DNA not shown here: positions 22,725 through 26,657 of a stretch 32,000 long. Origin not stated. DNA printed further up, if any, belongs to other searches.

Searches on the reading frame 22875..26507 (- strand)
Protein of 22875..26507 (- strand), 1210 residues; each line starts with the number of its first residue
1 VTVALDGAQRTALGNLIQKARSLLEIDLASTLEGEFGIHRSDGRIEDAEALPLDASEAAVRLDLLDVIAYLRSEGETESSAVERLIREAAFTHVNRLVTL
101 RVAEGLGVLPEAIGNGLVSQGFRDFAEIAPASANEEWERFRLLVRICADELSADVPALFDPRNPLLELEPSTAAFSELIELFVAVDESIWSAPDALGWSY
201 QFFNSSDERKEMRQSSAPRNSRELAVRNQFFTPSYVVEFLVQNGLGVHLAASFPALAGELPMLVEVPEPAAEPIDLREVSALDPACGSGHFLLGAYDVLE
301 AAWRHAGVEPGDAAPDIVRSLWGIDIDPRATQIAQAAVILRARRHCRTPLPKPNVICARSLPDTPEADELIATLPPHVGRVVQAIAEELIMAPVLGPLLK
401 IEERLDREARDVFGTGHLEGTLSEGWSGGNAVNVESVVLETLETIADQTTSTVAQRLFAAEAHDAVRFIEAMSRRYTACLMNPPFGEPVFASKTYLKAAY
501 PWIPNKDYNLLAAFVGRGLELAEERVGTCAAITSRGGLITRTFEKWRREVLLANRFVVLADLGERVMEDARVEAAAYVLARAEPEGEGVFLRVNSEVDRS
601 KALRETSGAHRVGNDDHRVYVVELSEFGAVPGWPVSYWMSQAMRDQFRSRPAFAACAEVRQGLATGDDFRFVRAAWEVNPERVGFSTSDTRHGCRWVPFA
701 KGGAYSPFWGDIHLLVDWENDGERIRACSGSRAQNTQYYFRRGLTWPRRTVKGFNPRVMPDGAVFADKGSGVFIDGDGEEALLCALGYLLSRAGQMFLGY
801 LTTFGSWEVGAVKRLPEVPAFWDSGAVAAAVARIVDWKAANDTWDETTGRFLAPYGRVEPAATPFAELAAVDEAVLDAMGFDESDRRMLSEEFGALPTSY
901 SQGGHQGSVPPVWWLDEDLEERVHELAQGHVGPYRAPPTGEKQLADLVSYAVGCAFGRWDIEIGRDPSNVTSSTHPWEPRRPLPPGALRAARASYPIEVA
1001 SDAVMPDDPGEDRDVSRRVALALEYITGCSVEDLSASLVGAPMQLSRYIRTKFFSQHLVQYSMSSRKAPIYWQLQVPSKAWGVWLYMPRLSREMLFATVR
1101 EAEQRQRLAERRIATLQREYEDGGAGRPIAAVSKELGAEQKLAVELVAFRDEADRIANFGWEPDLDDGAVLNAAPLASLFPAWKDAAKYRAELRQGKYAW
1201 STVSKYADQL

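Call 60: search_protein_families(library=padloc, proteins=[window:22875-26507:-], max_evalue=0.00001)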
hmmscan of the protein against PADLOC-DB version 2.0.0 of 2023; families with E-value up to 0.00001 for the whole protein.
window:22875-26507:- (1210 aa): 25 families
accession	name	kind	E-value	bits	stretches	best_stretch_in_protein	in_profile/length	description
PDLC02527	PglX|PglXI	-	1.4e-202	673.7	2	318-1204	367-1263/1332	PglX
PDLC02521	PglX|PglXI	-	1.2e-113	379.2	1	127-1180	140-1167/1174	PglX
PDLC03600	REase_MTase_IIG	-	6.9e-99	330.3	2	132-962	142-972/1205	Type IIG restriction enzyme-methyltransferase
PDLC02526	PglX|PglXI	-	1.8e-89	298.9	1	6-579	2-636/640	PglX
PDLC02523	PglX|PglXI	-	3.2e-86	288.2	2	272-834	325-920/1428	PglX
PDLC02532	PglX|PglXI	-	9.8e-80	266.6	1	589-1204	3-597/682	PglX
PDLC02518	PglX|PglXI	-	5.9e-72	240.9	2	277-829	307-863/1412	PglX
PDLC02519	PglX|PglXI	-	2e-62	209.2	1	48-804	33-821/1241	PglX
PDLC02524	PglX|PglXI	-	1.4e-61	206.9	2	443-834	263-657/722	PglX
PDLC02516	PglX|PglXI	-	4.9e-53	178.7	2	614-818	21-232/593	PglX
PDLC02528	PglX|PglXI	-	1.3e-49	166.9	2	273-737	286-712/1125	PglX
PDLC02525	PglX|PglXI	-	2.6e-44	149.9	1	131-601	130-584/607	PglX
PDLC02517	PglX|PglXI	-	3.3e-36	123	1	491-816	33-353/707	PglX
PDLC02522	PglX|PglXI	-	1.3e-34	117.2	2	464-850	592-975/1218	PglX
PDLC02641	DrmMI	-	3.6e-34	115.9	2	75-356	65-385/1161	DrmMI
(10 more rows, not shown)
